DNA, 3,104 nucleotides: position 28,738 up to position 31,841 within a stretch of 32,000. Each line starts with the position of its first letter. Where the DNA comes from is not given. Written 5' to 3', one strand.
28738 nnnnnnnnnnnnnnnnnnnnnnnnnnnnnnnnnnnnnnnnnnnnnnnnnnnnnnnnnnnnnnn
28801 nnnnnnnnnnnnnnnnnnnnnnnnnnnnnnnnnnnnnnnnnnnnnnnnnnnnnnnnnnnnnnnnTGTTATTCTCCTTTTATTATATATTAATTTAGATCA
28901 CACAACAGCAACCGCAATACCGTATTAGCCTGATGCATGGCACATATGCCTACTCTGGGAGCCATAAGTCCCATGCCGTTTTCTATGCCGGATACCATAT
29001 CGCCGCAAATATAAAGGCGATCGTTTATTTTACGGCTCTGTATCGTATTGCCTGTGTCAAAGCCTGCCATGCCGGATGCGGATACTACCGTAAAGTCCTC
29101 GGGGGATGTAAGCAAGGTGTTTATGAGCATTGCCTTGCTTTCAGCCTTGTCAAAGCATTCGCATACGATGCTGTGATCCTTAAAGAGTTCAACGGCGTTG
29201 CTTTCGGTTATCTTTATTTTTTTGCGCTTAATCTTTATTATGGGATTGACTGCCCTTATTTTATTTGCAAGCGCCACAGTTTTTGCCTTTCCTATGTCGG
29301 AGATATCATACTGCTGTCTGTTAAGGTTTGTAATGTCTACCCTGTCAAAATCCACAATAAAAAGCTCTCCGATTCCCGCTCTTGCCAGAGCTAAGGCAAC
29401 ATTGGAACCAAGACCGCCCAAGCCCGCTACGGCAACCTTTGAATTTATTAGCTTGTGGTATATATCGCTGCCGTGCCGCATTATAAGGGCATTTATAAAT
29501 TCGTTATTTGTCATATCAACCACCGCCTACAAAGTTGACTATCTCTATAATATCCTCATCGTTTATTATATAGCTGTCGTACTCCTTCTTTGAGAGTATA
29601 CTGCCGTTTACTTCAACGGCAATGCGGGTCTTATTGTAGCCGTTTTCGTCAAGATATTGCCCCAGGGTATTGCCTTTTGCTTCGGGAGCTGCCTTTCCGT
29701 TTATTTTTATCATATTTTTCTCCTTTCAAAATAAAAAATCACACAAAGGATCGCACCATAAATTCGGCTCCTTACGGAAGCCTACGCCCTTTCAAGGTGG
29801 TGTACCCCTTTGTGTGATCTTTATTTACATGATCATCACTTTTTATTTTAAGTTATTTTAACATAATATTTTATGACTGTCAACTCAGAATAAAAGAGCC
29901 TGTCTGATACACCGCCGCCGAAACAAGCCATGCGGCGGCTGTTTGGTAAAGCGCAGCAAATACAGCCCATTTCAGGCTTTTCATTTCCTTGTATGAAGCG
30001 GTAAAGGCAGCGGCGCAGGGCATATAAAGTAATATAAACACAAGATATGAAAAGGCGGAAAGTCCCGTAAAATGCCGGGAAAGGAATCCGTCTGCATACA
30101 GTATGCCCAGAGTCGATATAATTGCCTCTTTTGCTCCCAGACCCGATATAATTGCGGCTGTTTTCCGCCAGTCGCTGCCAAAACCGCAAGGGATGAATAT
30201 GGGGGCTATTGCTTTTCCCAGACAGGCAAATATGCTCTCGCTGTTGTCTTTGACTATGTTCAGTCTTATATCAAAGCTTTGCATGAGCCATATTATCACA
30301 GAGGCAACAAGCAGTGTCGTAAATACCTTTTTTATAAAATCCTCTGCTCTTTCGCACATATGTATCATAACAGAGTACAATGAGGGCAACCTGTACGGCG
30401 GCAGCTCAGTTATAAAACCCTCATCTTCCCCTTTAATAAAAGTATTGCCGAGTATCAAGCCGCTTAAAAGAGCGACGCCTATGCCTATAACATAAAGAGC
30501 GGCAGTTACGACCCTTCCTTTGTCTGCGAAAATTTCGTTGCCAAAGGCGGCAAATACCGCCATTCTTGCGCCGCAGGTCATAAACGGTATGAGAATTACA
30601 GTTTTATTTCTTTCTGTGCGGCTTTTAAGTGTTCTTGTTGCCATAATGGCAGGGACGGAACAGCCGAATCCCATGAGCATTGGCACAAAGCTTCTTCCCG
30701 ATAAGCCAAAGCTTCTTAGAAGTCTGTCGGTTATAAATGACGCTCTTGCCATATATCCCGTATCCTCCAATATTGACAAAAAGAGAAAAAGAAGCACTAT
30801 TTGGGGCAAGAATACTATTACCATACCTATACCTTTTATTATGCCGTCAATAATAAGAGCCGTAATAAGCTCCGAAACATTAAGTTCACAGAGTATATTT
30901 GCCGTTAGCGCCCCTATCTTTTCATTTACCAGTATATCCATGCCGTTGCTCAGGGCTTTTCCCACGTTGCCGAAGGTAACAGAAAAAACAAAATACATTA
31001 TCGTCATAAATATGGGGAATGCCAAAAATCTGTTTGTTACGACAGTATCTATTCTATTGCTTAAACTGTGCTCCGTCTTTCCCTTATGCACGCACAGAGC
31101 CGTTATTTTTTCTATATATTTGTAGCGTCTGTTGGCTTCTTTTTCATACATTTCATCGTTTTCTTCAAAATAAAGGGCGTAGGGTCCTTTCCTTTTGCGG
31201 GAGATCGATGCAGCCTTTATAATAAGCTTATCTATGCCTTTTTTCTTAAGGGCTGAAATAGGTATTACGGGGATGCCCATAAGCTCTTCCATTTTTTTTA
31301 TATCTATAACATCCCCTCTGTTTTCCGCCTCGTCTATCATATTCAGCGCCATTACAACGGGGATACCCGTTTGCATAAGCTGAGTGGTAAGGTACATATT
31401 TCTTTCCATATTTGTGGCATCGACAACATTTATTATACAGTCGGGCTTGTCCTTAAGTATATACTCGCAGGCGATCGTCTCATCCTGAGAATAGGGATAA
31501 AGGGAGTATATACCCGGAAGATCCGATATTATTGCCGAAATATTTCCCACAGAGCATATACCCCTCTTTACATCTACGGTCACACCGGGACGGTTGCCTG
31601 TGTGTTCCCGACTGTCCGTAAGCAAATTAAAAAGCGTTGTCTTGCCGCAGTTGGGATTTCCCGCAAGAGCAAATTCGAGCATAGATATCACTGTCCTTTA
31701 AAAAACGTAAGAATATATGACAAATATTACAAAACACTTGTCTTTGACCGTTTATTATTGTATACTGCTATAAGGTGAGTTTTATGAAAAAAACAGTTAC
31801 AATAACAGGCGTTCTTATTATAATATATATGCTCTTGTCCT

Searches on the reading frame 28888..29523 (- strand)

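Call 6: search_protein_families(library=pfam, proteins=[window:28888-29523:-])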
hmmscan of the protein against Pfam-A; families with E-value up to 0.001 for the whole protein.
window:28888-29523:- (211 aa): 2 families
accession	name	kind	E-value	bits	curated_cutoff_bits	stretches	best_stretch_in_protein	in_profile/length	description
PF00899.27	ThiF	-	3.8e-35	121.6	28.1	1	16-207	9-203/238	ThiF family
PF03721.20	UDPG_MGDP_dh_N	-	3.8e-05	23.8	27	1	29-87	2-59/187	UDP-glucose/GDP-mannose dehydrogenase family, NAD binding domain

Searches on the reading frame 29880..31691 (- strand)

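Call 6: search_protein_families(library=pfam, proteins=[window:29880-31691:-])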
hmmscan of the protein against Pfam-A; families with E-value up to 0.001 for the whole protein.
window:29880-31691:- (603 aa): 6 families
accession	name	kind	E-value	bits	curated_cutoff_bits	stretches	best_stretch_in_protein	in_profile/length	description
PF02421.24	FeoB_N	-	1.4e-61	207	27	1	6-157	2-153/156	Ferrous iron transport protein B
PF07670.19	Gate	-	6.6e-36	123.4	29.6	2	291-384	1-101/104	Nucleoside recognition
PF07664.17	FeoB_C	-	1.2e-18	67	26.6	1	398-448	3-54/54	Ferrous iron transport protein B C terminus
PF01926.29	MMR_HSR1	-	6.7e-17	62.1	21.9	1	7-117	2-112/113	50S ribosome-binding GTPase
PF00009.33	GTP_EFTU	-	2.9e-05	24.2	26.5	0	36-157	54-179/188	Elongation factor Tu GTP binding domain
PF09439.16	SRPRB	-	0.00029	20.7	25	1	7-107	6-97/178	Signal recognition particle receptor beta subunit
